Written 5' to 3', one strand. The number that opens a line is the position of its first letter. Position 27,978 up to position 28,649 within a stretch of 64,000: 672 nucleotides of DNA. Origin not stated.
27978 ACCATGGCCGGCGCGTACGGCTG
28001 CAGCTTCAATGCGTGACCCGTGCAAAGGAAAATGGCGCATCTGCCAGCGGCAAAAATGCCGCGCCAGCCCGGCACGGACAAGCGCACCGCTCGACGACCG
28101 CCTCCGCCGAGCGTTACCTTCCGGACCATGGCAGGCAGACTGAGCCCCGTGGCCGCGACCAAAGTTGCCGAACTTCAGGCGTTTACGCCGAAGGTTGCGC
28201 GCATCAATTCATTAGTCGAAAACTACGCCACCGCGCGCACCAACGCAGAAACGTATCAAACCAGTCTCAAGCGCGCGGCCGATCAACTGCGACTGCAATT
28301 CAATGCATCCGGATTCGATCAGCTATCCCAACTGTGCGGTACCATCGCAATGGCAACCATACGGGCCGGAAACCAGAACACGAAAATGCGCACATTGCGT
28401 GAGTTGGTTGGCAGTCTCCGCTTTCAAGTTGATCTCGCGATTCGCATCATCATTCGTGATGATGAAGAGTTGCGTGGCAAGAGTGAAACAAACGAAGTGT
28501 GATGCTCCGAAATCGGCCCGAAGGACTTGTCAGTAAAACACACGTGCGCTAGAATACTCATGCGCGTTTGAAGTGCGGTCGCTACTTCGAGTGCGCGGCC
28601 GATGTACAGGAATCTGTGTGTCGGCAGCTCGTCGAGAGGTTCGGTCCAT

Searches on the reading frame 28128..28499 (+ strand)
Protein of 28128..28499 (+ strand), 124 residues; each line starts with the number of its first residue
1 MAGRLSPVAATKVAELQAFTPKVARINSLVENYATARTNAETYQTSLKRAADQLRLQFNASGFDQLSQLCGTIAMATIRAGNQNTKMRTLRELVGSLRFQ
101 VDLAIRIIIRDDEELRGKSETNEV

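Call 16: find_homologous_proteins(query=window:28128-28499:+, max_evalue=0.001)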
Query window:28128-28499:+ (124 aa): 12 proteins with E <= 0.001 among 34 candidates.
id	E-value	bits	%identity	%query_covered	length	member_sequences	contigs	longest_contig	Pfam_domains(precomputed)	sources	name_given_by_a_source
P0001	1.3e-65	236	99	94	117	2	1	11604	-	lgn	-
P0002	3.6e-52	193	76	99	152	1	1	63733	-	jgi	jgi:hypothetical protein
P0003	3.0e-45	171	67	99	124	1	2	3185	-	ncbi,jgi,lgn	jgi:hypothetical protein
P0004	8.6e-45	169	70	97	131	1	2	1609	-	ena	-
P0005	7.0e-42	160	65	99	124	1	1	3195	-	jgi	jgi:hypothetical protein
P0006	7.6e-42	160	65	99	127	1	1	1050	-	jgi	jgi:hypothetical protein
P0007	2.3e-40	155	62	99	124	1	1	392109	-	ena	-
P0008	6.3e-31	125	53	99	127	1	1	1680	-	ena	-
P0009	2.5e-29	120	51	97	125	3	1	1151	-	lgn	-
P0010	7.6e-28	115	50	98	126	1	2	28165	-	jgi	jgi:hypothetical protein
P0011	1.1e-27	114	53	98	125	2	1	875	-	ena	-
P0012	1.2e-24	105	50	92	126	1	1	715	-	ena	-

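Call 17: find_encoding_contigs(protein=P0002, flank=3000, max_places=3)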
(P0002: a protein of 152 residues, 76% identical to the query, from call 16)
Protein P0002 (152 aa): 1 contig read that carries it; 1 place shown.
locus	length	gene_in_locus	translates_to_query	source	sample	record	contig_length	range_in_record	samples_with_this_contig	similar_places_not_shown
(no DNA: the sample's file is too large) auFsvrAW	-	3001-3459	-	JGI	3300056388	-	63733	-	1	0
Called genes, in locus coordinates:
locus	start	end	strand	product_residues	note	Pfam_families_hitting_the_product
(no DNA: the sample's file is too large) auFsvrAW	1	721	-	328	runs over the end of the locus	PF02562:PhoH, PF13245:AAA_19, PF13604:AAA_30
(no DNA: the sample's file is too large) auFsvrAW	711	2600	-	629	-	PF01336:tRNA_anti-codon, PF00152:tRNA-synt_2, PF02938:GAD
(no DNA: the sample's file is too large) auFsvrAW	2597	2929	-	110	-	PF04892:VanZ-LLP1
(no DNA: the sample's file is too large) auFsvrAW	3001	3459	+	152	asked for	-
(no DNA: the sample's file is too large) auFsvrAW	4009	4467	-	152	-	PF00359:PTS_EIIA_2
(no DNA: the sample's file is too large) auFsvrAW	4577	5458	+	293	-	-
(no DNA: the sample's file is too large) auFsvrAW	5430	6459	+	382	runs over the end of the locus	PF04055:Radical_SAM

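Call 18: find_encoding_contigs(protein=P0007, flank=3000, max_places=3)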
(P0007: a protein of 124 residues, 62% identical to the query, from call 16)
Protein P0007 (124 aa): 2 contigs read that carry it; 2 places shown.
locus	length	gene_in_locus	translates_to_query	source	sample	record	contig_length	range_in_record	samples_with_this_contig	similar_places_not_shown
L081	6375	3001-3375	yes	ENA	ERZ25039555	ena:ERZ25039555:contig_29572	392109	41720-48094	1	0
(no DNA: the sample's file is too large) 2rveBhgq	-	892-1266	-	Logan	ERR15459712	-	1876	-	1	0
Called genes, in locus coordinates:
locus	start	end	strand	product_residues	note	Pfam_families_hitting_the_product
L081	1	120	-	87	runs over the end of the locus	PF02562:PhoH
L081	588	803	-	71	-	-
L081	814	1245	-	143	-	PF00152:tRNA-synt_2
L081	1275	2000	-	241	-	PF00152:tRNA-synt_2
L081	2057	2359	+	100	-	-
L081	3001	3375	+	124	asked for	-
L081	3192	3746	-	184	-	-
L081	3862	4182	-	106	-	PF00359:PTS_EIIA_2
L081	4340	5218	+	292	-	-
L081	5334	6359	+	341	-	PF04055:Radical_SAM, PF19238:Radical_SAM_2 (weak)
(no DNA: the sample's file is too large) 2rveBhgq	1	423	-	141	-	?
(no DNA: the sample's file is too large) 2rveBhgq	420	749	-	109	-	PF04892:VanZ-LLP1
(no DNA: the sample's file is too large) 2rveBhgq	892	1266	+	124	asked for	-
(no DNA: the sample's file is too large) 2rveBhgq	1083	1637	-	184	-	-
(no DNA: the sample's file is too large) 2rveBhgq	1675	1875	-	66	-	?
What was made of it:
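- A 184-aa minus-strand ORF is called over the RNA in L081 (call 18).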

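Call 19: find_encoding_contigs(protein=P0010, flank=3000, max_places=3)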
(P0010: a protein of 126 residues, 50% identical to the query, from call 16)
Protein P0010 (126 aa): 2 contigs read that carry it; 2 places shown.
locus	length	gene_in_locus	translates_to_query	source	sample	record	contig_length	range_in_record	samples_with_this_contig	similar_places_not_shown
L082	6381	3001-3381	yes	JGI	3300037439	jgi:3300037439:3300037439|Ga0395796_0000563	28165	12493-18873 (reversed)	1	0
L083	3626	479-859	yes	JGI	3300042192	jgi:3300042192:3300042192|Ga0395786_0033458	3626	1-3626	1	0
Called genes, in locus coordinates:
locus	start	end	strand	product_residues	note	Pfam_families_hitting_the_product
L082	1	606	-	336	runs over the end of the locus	PF01695:IstB_IS21 (weak), PF02562:PhoH, PF13604:AAA_30, PF13245:AAA_19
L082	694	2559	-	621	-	PF01336:tRNA_anti-codon, PF00152:tRNA-synt_2, PF02938:GAD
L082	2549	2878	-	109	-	PF04892:VanZ-LLP1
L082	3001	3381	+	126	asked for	-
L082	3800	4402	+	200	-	PF01569:PAP2, PF14378:PAP2_3 (weak)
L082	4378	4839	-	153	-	PF00359:PTS_EIIA_2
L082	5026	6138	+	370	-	PF21016:RlmN_N (weak), PF04055:Radical_SAM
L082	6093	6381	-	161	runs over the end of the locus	PF13399:LytR_C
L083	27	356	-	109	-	PF04892:VanZ-LLP1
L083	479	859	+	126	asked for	-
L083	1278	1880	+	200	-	PF01569:PAP2, PF14378:PAP2_3 (weak)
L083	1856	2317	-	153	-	PF00359:PTS_EIIA_2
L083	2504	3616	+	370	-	PF21016:RlmN_N (weak), PF04055:Radical_SAM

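Call 20: find_encoding_contigs(protein=P0003, flank=3000, max_places=3)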
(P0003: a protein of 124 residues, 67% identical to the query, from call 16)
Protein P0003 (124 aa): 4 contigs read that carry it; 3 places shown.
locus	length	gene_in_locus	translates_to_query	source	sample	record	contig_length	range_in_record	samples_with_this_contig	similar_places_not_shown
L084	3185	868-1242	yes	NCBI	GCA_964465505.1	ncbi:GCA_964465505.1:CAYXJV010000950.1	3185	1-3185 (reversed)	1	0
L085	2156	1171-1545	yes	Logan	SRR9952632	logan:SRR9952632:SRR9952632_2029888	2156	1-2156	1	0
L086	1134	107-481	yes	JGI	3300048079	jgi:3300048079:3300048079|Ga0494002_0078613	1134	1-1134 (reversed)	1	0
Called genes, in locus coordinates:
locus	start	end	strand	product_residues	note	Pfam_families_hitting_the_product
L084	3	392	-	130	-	?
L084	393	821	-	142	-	PF04892:VanZ-LLP1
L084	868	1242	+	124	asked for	-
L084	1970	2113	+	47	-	-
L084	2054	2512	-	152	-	PF00359:PTS_EIIA_2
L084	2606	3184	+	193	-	?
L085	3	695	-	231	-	?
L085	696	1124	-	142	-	PF04892:VanZ-LLP1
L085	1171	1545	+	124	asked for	-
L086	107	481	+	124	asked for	-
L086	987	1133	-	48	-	?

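Call 21: find_encoding_contigs(protein=P0005, flank=3000, max_places=3)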
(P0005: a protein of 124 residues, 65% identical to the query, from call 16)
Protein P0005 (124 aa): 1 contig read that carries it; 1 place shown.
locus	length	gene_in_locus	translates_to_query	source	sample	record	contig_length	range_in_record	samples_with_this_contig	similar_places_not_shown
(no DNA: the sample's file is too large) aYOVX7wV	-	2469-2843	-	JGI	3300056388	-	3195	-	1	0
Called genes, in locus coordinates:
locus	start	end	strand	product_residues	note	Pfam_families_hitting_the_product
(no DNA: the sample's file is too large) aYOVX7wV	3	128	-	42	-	?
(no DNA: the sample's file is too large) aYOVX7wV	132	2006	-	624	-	PF01336:tRNA_anti-codon, PF00152:tRNA-synt_2, PF02938:GAD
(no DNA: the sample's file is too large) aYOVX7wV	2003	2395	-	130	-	PF04892:VanZ-LLP1 (weak)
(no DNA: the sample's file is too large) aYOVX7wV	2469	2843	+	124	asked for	-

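Call 22: find_encoding_contigs(protein=P0004, flank=3000, max_places=3)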
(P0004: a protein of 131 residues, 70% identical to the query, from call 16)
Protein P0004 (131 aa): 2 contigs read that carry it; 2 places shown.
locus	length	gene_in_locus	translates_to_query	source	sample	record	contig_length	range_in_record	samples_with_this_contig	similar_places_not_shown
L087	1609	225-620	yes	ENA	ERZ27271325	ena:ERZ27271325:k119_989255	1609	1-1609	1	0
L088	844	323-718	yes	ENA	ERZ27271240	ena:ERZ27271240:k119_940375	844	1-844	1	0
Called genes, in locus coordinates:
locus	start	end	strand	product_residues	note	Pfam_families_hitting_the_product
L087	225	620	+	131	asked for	-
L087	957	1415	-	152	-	PF00359:PTS_EIIA_2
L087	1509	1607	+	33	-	?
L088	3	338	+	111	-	?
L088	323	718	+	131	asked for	-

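Call 23: find_encoding_contigs(protein=P0008, flank=3000, max_places=3)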
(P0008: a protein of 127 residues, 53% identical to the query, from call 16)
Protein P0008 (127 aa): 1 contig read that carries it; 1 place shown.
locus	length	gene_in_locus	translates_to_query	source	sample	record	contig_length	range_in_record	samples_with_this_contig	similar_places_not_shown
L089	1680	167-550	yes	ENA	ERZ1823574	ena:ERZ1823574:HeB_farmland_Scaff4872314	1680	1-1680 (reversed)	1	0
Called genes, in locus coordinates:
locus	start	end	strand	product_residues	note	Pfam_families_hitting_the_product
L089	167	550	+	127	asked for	-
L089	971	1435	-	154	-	PF00359:PTS_EIIA_2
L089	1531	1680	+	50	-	?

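Call 24: find_encoding_contigs(protein=P0001, flank=3000, max_places=3)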
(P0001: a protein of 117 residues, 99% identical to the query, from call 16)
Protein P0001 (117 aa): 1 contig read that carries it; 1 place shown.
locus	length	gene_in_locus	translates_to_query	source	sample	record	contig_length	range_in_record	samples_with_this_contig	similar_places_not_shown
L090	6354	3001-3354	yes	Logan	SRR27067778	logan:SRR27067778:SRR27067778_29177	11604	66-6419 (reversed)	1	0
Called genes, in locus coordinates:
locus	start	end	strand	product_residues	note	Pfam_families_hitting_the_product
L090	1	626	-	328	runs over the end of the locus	PF01695:IstB_IS21 (weak), PF02562:PhoH, PF13245:AAA_19, PF13604:AAA_30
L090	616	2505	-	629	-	PF01336:tRNA_anti-codon, PF00152:tRNA-synt_2, PF02938:GAD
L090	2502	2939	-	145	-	PF04892:VanZ-LLP1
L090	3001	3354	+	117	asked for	-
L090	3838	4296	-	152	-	PF00359:PTS_EIIA_2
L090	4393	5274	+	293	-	-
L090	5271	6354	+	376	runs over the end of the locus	PF21016:RlmN_N (weak), PF04055:Radical_SAM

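Call 39: predict_structure(alignment_id=A5)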
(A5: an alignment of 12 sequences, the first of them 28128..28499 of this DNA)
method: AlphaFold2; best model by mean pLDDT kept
length: 124 residues; sequences in the alignment: 12
mean_pLDDT: 89.0   pTM: 0.78
mean pLDDT of the five models: 89.0, 89.0, 88.2, 87.7, 87.1
residues with pLDDT >= 90: 86; 70-90: 29; 50-70: 6; < 50: 3
segments of 3 or more residues with pLDDT < 50: none
pLDDT, mean of each block of 10 residues (from residue 1): 75 92 95 88 93 96 94 92 91 97 93 78 52
secondary structure, 60 per line:
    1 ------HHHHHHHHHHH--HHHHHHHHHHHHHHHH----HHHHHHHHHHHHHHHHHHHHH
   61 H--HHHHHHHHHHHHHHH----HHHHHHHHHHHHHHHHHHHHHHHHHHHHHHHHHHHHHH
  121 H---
elements in order: H7-17 H20-35 H40-61 H64-78 H83-121

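Call 40: search_protein_representatives(alignment_id=A5)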
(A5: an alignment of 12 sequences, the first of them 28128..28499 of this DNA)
Query: 12 sequences, 126 profile positions. Proteins with E-value up to 0.001 (for the whole library): 82; up to 1e-10: 42; up to 1e-30: 8. The best 82 are listed.
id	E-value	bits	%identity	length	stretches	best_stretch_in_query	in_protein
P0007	1.5e-54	199.9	-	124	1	1-123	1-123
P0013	6.4e-45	168.8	-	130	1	1-120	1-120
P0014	4.2e-44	166.1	-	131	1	1-123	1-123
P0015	1.4e-42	161.2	-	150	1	1-123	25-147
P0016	1.7e-40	154.5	-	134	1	1-124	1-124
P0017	5.6e-35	136.6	-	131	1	1-124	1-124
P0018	4.9e-34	133.6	-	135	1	1-122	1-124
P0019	4.2e-31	124.1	-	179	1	1-124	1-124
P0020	3.5e-30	121.1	-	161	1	1-116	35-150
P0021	2.6e-27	111.9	-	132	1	1-124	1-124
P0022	5.5e-27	110.8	-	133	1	1-119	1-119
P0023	2.1e-24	102.5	-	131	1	5-117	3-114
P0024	7.8e-24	100.6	-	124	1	4-108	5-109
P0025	1.3e-22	96.7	-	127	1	6-106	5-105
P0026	5.5e-22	94.7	-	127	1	7-123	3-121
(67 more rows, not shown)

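Call 43: fold_search(model_id=the predicted structure, library=pdb)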
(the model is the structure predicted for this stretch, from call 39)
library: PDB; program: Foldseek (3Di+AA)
matches with E <= 10: 497; with E <= 0.001: 0
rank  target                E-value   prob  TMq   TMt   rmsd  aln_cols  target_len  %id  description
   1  5aqs_D                7.5e-02  0.38  0.25  0.27  18.4       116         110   14  Fragment-based screening of HSP70 sheds light on the functional role of ATP-binding site residues (released 2016-10-05)
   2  7t03_MODEL_1_A        9.4e-02  0.99  0.51  0.59   5.4       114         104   15  NMR structure of a designed cold unfolding four helix bundle (released 2022-03-02)
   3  6dg6_C                1.0e-01  1.00  0.50  0.60   3.8        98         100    8  Structure of a de novo designed Interleukin-2/Interleukin-15 mimetic (released 2019-01-16)
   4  7t2y_A                1.0e-01  0.99  0.50  0.59   5.5       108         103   13  X-ray structure of a designed cold unfolding four helix bundle (released 2022-03-02)
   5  3u3b_A                1.3e-01  0.98  0.48  0.55   5.7       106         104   11  Crystal Structure of Computationally Redesigned Four-Helix Bundle (released 2012-06-13)
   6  3u3b_B                1.5e-01  1.00  0.59  0.71   3.0       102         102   12  Crystal Structure of Computationally Redesigned Four-Helix Bundle (released 2012-06-13)
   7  6dg6_D                1.5e-01  0.99  0.50  0.59   3.8        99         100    8  Structure of a de novo designed Interleukin-2/Interleukin-15 mimetic (released 2019-01-16)
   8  2lch_MODEL_1_A        1.5e-01  0.99  0.52  0.57   4.5       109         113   13  Solution NMR Structure of a Protein With a Redesigned Hydrophobic Core, Northeast Structural Genomics Consorti (released 2011-05-25)
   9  9h4c                  1.5e-01  0.98  0.54  0.61   5.1       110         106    9  Crystal structure of the diheme 4D2 (mutant T19D) with bound Fe(III) mesoporphyrin IX (released 2025-12-03)
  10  1yvi_B                1.6e-01  0.99  0.54  0.50   4.2       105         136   10  X-RAY STRUCTURE OF PUTATIVE HISTIDINE-CONTAINING PHOSPHOTRANSFER PROTEIN FROM RICE, AK104879 (released 2005-02-22)
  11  6dg6_A                2.0e-01  0.99  0.50  0.59   3.8       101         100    8  Structure of a de novo designed Interleukin-2/Interleukin-15 mimetic (released 2019-01-16)
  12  7c1i_A                2.4e-01  0.93  0.46  0.48   7.3       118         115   12  Crystal structure of histidine-containing phosphotransfer protein B (HptB) from Pseudomonas aeruginosa PAO1 (released 2020-11-04)
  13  6dg5_A                2.5e-01  0.91  0.39  0.49   5.2       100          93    9  Structure of a de novo designed Interleukin-2/Interleukin-15 mimetic complex with IL-2Rb and IL-2Rg (released 2019-01-16)
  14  8dz8_F                2.7e-01  0.96  0.47  0.57   4.0        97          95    8  Neoleukin 4, a de novo designed IL-4 mimetic (released 2023-03-29)
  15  6dg6_F                2.8e-01  0.98  0.50  0.61   3.8        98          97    8  Structure of a de novo designed Interleukin-2/Interleukin-15 mimetic (released 2019-01-16)
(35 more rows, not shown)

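Call 44: find_encoding_contigs(protein=P0021, flank=2500, max_places=3)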
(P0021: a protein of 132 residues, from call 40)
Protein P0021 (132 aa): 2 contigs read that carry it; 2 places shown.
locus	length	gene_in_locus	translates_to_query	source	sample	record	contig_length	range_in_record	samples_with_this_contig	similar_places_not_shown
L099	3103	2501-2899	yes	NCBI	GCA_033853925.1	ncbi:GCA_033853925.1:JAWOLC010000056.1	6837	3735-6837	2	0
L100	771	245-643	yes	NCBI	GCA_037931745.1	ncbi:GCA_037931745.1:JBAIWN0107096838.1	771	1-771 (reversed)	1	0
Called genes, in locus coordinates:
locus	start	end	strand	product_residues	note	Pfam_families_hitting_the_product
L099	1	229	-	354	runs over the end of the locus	PF01695:IstB_IS21 (weak), PF02562:PhoH, PF13604:AAA_30, PF13245:AAA_19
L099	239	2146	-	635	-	PF01336:tRNA_anti-codon, PF00152:tRNA-synt_2, PF02938:GAD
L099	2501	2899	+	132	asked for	-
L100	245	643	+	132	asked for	-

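Call 47: find_homologous_proteins(query=A6, max_evalue=0.00001)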
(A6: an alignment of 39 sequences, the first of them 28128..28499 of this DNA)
Query A6 (39 sequences) (124 aa, profile of the alignment): 155 proteins with E <= 0.00001 among 8000 candidates; the best 120 are listed.
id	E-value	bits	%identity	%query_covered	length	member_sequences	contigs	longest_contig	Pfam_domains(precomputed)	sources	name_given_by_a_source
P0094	2.1e-45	172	47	91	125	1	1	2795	-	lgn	-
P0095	2.8e-45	171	42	91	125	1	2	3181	-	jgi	jgi:hypothetical protein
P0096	1.1e-44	169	48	91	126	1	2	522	-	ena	-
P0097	1.4e-44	169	43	91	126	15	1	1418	-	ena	-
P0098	1.7e-44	169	43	91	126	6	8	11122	-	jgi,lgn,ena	jgi:hypothetical protein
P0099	1.9e-44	169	47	94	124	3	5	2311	-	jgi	jgi:hypothetical protein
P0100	2.8e-44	168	42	99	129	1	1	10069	-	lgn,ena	-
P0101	5.0e-44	167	47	99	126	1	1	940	-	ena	-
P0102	7.8e-44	167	48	90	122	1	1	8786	-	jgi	jgi:hypothetical protein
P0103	1.0e-43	166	44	91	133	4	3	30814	-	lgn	-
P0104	1.2e-43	166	42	91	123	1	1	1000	-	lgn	-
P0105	3.2e-43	165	40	99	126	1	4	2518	-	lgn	-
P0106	3.3e-43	165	42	91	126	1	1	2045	-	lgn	-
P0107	4.7e-43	164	42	91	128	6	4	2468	-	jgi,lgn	jgi:hypothetical protein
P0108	5.2e-43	164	48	98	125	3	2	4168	-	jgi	jgi:hypothetical protein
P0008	7.0e-43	163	53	99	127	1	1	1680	-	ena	-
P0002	1.3e-42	163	76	99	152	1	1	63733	-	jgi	jgi:hypothetical protein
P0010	1.9e-42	162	50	98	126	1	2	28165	-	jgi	jgi:hypothetical protein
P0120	1.1e-40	156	42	91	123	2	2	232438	-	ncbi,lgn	ncbi:MAG: hypothetical protein WEB88_11480 [Gemmatimonadota bacterium]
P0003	1.9e-39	152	67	99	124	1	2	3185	-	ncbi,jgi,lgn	jgi:hypothetical protein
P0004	5.1e-39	151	70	97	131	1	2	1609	-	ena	-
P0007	1.0e-38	150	62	99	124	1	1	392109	-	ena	-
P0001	6.9e-38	147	99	94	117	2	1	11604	-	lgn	-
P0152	2.4e-37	146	48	90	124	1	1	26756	-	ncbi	-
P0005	8.1e-37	144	65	99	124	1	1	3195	-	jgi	jgi:hypothetical protein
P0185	4.3e-30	122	37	85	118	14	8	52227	-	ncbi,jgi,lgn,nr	ncbi:MAG TPA: hypothetical protein VMM79_11730 [Longimicrobiales bacterium]|jgi:hypothetical protein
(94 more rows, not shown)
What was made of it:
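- Tried and rejected: Its family is wider than the RNA: 82 clusters at 50% identity, and 155 profile hits (calls 40, 47).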

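Call 48: find_encoding_contigs(protein=P0120, flank=2500, max_places=4)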
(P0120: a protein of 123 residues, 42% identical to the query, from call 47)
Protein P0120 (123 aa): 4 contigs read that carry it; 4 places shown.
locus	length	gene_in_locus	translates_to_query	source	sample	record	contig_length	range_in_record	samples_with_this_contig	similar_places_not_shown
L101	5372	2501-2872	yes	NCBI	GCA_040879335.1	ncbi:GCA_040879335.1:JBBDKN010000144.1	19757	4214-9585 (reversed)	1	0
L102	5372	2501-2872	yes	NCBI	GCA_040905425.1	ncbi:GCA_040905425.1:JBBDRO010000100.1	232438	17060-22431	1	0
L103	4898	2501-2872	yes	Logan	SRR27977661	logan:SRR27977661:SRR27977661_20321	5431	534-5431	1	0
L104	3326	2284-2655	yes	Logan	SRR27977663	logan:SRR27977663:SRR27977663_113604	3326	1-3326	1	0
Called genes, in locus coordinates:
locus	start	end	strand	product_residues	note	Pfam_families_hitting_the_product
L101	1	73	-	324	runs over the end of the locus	PF01695:IstB_IS21 (faint), PF02562:PhoH, PF13245:AAA_19, PF13604:AAA_30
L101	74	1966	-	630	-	PF01336:tRNA_anti-codon, PF00152:tRNA-synt_2, PF02938:GAD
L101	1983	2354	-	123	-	PF04892:VanZ-LLP1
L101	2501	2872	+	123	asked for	-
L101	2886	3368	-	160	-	PF00359:PTS_EIIA_2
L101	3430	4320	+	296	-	-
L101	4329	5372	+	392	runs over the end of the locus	PF21016:RlmN_N, PF04055:Radical_SAM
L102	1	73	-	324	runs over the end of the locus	PF01695:IstB_IS21 (faint), PF02562:PhoH, PF13245:AAA_19, PF13604:AAA_30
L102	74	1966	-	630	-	PF01336:tRNA_anti-codon, PF00152:tRNA-synt_2, PF02938:GAD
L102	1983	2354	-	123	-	PF04892:VanZ-LLP1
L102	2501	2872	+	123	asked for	-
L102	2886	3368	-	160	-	PF00359:PTS_EIIA_2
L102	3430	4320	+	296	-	-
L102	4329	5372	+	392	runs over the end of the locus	PF21016:RlmN_N, PF04055:Radical_SAM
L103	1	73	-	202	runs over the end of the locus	?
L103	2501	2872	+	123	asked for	-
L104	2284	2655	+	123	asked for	-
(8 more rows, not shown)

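Call 49: find_encoding_contigs(protein=P0185, flank=2500, max_places=8)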
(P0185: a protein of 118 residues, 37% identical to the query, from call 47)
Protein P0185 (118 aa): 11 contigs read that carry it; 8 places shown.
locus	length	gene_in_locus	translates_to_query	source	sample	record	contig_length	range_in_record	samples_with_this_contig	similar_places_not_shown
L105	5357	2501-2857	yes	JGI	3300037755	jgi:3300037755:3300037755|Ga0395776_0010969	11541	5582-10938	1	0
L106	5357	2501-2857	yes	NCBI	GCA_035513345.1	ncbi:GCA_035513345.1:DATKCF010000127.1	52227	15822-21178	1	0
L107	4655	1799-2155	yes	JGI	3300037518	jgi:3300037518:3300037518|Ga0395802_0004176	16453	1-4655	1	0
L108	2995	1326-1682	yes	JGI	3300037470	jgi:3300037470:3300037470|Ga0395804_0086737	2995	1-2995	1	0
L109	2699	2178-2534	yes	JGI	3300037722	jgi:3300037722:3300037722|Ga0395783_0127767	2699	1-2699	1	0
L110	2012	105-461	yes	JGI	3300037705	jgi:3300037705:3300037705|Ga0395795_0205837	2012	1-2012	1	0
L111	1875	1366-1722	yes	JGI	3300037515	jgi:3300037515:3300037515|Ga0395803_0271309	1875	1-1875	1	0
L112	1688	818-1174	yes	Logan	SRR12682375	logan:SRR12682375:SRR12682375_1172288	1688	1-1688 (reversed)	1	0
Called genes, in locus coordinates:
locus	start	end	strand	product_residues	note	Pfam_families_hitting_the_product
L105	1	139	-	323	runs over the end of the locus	PF01695:IstB_IS21 (weak), PF02562:PhoH, PF13245:AAA_19, PF13604:AAA_30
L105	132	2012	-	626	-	PF01336:tRNA_anti-codon, PF00152:tRNA-synt_2, PF02938:GAD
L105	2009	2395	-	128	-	PF04892:VanZ-LLP1 (weak)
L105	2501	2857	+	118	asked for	-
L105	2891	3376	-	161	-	PF00359:PTS_EIIA_2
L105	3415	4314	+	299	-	-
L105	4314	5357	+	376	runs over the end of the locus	PF21016:RlmN_N, PF04055:Radical_SAM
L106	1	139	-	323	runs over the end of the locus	PF01695:IstB_IS21 (weak), PF02562:PhoH, PF13245:AAA_19, PF13604:AAA_30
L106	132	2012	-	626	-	PF01336:tRNA_anti-codon, PF00152:tRNA-synt_2, PF02938:GAD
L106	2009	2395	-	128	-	PF04892:VanZ-LLP1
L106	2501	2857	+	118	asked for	-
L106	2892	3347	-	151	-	PF00359:PTS_EIIA_2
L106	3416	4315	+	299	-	-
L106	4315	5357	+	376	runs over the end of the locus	PF21016:RlmN_N, PF04055:Radical_SAM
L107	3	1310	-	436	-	?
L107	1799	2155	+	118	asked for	-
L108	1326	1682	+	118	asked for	-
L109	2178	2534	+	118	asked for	-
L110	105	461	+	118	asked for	-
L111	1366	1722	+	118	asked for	-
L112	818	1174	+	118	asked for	-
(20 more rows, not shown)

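Call 56: find_encoding_contigs(protein=P0152, flank=3000, max_places=4)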
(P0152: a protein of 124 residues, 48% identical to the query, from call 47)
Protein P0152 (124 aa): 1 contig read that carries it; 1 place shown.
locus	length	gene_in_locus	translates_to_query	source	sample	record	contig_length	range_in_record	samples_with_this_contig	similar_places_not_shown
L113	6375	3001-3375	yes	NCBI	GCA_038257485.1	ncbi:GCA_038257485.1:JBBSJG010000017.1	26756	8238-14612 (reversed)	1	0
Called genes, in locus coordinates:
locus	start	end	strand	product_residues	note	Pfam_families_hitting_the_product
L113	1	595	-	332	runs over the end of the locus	PF01695:IstB_IS21 (weak), PF02562:PhoH, PF13604:AAA_30, PF13245:AAA_19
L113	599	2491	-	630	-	PF01336:tRNA_anti-codon, PF00152:tRNA-synt_2, PF02938:GAD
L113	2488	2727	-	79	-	PF04892:VanZ-LLP1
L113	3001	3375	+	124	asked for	-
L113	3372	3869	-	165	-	PF00359:PTS_EIIA_2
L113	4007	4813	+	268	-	-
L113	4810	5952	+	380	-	PF21016:RlmN_N, PF04055:Radical_SAM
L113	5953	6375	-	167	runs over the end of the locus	PF13399:LytR_C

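Call 67: search_protein_families(library=pfam, alignment_id=A6, max_evalue=0.1)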
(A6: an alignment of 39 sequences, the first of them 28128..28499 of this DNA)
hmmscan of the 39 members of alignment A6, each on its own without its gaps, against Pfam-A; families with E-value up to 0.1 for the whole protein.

A. member 1, window:28128-28499:+ (124 aa): 0 families

B. families by the number of members that match (of 39 scanned): 19 families
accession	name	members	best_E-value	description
PF01627.28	Hpt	8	6.2e-06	Hpt domain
PF09537.16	DUF2383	2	0.00026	Domain of unknown function (DUF2383)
PF25055.1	DUF7792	2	0.015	Domain of unknown function (DUF7792)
PF12205.13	GIT1_C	1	0.0073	G protein-coupled receptor kinase-interacting protein 1 C term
PF15272.11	BBP1_C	1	0.0089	Spindle pole body component BBP1, C-terminal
PF17561.7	TssO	1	0.012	Type VI secretion system, TssO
PF15921.10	CCDC158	1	0.013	Coiled-coil domain-containing protein 158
PF08899.16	DUF1844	1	0.024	Domain of unknown function (DUF1844)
PF14308.11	DnaJ-X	1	0.025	X-domain of DnaJ-containing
PF10492.14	Nrf1_activ_bdg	1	0.03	Nrf1 activator activation site binding domain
PF10193.14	Telomere_reg-2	1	0.036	Telomere length regulation protein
PF21840.1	DUF6899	1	0.036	Domain of unknown function (DUF6899)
PF21883.1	WLS_GOLD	1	0.037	Wntless, GOLD domain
PF10103.15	Zincin_2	1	0.042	Zincin-like metallopeptidase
PF10259.14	Rogdi_lz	1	0.051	Rogdi leucine zipper containing protein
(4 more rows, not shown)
